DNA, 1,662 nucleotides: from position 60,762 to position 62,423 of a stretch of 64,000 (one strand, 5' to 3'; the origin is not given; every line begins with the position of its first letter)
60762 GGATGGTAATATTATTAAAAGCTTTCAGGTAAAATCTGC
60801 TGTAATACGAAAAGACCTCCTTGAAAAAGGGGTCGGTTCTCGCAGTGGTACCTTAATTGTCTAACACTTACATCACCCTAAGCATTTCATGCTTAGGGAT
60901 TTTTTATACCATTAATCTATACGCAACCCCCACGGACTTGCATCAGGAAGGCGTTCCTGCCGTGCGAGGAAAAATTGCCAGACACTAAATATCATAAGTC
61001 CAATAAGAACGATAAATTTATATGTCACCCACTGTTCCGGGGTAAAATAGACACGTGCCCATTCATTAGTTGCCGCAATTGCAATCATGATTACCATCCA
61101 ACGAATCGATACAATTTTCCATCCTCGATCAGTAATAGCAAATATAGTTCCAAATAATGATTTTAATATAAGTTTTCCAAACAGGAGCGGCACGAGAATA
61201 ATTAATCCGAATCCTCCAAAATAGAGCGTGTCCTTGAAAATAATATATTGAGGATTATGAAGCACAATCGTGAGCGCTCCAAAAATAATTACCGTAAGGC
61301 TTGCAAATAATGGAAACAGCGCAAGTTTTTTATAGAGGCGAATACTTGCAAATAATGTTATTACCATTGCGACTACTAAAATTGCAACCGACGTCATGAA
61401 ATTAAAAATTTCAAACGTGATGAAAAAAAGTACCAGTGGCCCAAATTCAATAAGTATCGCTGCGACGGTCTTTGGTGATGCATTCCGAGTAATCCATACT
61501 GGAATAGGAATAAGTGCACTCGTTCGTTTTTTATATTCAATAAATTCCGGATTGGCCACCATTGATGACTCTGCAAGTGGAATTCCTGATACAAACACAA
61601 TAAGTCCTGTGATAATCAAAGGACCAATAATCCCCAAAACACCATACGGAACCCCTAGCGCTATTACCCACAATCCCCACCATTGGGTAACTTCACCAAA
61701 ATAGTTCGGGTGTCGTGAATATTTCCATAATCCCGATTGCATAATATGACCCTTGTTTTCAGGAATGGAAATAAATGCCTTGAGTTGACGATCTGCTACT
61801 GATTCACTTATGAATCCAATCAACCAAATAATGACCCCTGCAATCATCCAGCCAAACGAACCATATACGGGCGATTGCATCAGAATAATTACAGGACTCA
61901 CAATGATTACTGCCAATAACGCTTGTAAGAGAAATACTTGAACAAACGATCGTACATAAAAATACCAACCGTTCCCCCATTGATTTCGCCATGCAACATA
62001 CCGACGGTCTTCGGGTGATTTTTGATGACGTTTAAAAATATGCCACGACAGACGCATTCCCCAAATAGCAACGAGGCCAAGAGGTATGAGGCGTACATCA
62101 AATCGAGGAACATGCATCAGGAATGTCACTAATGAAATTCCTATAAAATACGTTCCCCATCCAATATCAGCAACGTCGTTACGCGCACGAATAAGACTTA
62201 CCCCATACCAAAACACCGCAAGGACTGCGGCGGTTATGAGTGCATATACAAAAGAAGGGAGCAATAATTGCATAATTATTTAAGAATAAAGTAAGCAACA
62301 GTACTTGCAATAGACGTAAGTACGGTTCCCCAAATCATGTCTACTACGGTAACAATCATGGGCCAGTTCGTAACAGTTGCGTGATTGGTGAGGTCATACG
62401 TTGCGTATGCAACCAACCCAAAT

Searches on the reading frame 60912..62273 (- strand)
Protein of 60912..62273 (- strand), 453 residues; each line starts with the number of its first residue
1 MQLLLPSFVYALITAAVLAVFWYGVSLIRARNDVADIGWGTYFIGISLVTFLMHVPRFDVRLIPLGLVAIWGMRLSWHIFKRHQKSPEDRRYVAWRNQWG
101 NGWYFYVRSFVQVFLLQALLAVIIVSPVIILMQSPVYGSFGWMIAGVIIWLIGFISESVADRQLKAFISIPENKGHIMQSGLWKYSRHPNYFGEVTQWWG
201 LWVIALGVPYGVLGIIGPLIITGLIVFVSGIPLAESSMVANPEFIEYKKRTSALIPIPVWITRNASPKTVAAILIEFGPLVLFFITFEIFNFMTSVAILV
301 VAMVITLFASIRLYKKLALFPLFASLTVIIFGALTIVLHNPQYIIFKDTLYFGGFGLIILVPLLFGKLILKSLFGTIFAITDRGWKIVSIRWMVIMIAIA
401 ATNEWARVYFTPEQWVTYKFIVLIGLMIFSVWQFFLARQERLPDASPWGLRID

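Call 78: search_protein_families(library=pfam, proteins=[window:60912-62273:-], max_evalue=0.00001)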
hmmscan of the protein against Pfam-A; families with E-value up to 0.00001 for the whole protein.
window:60912-62273:- (453 aa): 3 families
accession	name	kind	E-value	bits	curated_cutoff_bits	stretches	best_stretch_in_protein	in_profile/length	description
PF06966.17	DUF1295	-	2.5e-62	210.9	20.4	1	22-251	1-235/235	Protein of unknown function (DUF1295)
PF04279.20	IspA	-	6e-29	101.9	28.7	1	273-435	3-167/176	Intracellular septation protein A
PF02544.21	Steroid_dh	-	1.2e-06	29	22.6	1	143-256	42-147/150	3-oxo-5-alpha-steroid 4-dehydrogenase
